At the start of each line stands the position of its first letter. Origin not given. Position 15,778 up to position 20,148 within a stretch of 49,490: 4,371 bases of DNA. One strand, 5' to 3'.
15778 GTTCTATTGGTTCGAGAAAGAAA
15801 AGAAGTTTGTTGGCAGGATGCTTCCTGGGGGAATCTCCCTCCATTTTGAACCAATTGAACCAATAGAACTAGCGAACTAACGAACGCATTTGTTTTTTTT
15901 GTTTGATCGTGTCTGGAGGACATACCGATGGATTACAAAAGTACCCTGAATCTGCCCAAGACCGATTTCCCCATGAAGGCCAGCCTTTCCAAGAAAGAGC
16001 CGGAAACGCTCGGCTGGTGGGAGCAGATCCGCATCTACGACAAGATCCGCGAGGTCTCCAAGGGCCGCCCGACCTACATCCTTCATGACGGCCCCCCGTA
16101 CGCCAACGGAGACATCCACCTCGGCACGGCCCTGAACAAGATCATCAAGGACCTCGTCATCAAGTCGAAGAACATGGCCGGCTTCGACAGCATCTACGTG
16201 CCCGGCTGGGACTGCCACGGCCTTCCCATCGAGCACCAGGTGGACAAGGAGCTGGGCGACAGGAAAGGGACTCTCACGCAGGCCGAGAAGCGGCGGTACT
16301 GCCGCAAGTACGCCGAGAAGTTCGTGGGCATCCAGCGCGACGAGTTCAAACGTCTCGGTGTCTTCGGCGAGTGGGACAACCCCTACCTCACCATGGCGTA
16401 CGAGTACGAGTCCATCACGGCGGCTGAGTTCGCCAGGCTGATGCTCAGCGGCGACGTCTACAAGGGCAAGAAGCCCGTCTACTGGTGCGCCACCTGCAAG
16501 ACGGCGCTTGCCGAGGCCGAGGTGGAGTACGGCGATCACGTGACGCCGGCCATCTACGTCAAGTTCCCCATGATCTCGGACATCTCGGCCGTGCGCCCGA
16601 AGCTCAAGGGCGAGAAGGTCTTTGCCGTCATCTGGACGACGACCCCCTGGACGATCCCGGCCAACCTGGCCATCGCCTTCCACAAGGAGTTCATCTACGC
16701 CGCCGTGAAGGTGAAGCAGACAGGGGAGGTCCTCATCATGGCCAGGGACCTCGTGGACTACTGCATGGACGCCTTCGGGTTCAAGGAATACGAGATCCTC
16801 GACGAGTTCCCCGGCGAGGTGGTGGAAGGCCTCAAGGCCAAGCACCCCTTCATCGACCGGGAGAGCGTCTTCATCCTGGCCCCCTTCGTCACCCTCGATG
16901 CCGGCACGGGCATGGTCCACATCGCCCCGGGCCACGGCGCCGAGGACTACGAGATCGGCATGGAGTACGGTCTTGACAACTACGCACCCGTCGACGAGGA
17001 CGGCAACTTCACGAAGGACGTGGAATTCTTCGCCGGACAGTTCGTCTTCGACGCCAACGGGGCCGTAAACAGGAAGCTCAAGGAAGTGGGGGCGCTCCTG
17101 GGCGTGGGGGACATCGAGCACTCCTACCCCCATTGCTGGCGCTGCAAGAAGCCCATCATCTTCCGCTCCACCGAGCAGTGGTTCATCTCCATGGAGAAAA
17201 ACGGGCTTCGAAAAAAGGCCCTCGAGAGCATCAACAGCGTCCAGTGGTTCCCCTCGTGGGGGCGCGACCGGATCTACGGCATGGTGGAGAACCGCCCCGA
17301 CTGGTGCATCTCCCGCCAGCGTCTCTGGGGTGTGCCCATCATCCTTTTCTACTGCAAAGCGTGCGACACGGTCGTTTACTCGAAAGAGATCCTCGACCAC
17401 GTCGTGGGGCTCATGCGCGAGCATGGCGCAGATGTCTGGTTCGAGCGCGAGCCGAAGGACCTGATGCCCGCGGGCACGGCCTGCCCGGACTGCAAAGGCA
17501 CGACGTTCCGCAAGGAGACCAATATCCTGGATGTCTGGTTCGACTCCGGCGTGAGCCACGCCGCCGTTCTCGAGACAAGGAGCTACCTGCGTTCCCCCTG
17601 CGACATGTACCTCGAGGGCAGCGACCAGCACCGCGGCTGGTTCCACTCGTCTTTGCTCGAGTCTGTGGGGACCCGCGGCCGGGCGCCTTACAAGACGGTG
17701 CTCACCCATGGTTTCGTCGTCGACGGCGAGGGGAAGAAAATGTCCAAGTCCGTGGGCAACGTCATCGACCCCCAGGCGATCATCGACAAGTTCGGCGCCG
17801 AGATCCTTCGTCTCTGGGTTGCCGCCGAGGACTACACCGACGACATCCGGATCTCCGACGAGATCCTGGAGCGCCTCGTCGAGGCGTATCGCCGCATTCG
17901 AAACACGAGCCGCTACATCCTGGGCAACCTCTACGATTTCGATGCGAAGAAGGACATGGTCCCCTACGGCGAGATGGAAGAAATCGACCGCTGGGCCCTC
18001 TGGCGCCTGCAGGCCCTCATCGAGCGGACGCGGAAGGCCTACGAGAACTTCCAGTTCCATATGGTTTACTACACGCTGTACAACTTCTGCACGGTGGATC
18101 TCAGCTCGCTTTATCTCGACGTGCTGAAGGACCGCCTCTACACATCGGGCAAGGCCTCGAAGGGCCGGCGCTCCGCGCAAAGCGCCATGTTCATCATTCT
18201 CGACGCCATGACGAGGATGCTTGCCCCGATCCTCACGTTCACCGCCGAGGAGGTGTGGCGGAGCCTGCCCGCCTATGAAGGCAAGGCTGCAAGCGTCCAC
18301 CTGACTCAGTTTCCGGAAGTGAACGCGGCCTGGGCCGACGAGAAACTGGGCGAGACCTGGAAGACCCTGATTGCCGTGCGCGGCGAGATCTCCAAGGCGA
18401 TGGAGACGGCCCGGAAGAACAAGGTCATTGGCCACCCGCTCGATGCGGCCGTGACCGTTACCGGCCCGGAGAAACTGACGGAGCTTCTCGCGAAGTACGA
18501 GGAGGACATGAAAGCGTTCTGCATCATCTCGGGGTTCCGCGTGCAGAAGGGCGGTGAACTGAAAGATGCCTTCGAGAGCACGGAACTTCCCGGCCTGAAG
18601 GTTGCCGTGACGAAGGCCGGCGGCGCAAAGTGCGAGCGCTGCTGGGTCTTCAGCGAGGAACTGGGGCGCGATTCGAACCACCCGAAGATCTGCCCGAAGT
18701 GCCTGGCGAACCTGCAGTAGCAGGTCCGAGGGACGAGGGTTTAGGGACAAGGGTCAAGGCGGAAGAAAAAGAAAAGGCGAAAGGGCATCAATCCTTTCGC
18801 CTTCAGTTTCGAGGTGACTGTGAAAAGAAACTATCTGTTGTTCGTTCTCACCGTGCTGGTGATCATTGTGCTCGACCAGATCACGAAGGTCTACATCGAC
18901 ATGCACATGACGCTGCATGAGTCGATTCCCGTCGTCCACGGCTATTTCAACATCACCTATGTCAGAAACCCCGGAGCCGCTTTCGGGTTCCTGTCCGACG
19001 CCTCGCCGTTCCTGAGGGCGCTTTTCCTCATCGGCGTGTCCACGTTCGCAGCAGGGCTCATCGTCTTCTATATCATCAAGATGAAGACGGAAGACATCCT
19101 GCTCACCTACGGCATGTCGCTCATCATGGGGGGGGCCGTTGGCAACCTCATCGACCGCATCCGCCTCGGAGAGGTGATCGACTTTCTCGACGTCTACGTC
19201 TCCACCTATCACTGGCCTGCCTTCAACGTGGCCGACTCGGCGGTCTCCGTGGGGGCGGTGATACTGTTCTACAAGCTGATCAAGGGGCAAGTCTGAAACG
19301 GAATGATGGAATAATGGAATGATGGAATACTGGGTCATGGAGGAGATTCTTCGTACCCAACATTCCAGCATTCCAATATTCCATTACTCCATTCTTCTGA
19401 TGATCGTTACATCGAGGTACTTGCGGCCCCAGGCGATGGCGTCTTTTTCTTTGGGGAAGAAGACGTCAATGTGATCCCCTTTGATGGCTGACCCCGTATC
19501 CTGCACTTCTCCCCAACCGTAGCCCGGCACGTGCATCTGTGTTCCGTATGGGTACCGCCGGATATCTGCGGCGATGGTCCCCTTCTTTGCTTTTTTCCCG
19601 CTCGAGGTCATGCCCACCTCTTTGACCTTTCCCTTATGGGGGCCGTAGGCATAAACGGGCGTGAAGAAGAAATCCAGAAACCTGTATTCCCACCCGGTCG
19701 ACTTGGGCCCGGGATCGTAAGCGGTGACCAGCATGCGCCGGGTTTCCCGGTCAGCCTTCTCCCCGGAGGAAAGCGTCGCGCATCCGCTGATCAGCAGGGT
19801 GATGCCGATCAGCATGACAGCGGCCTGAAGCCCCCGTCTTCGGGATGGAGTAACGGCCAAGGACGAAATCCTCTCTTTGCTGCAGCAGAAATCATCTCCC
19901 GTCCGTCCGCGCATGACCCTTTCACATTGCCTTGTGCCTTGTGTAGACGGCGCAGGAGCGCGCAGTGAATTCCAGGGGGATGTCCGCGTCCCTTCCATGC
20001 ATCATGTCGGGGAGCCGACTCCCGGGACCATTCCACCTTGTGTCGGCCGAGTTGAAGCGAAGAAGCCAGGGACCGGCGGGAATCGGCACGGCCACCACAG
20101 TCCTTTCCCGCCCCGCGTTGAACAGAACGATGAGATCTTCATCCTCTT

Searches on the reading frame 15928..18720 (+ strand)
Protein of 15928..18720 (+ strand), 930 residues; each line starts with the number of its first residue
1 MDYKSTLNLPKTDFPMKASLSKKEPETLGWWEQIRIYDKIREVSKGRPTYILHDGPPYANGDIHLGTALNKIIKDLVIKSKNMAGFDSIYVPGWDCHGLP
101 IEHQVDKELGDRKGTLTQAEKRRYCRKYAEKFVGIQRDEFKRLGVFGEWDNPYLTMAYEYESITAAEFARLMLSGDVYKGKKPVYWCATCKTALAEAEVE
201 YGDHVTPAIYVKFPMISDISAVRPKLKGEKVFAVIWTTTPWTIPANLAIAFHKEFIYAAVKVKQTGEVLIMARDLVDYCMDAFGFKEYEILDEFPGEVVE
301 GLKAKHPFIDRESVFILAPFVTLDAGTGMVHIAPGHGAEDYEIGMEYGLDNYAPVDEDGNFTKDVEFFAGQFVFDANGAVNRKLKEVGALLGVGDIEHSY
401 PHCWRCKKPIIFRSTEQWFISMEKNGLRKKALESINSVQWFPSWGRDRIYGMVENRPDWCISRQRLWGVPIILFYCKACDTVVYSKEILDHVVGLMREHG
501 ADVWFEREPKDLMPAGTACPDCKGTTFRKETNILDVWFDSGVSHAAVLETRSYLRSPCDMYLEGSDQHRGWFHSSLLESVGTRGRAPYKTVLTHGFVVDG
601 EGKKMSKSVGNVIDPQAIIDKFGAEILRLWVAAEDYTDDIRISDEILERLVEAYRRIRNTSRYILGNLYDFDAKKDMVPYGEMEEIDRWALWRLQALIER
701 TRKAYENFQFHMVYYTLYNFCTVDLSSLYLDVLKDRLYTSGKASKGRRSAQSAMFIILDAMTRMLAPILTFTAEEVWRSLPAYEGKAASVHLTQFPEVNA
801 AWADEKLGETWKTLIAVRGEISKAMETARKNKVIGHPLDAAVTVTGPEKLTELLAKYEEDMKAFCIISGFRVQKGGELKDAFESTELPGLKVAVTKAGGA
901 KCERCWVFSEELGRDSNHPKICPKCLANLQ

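Call 41: search_protein_families(library=pfam, proteins=[window:15928-18720:+], max_evalue=0.00001)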
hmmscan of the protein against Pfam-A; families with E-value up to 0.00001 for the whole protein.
window:15928-18720:+ (930 aa): 5 families
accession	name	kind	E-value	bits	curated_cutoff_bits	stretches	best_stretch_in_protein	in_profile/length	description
PF00133.28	tRNA-synt_1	-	4.3e-138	461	22.7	1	28-643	3-414/414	tRNA synthetases class I (I, L, M and V)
PF08264.19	Anticodon_1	-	7.3e-34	117.2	25.1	1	687-842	1-146/148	Anticodon-binding domain of tRNA ligase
PF09334.17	tRNA-synt_1g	-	2.8e-24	86.1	20.1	2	57-200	8-136/391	tRNA synthetases class I (M)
PF01406.26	tRNA-synt_1e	-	2.9e-07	30.6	27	1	553-649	203-298/301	tRNA synthetases class I (C) catalytic domain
PF06827.20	zf-FPG_IleRS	-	2.5e-06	27.6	21.3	1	901-926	3-28/30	Zinc finger found in FPG and IleRS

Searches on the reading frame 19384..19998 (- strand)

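Call 41: search_protein_families(library=pfam, proteins=[window:19384-19998:-], max_evalue=0.00001)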
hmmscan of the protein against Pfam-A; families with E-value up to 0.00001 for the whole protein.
window:19384-19998:- (204 aa): 1 family
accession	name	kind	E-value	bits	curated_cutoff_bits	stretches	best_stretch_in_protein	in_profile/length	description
PF06725.17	3D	-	2.4e-16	60.1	23.8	1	141-200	2-71/72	3D domain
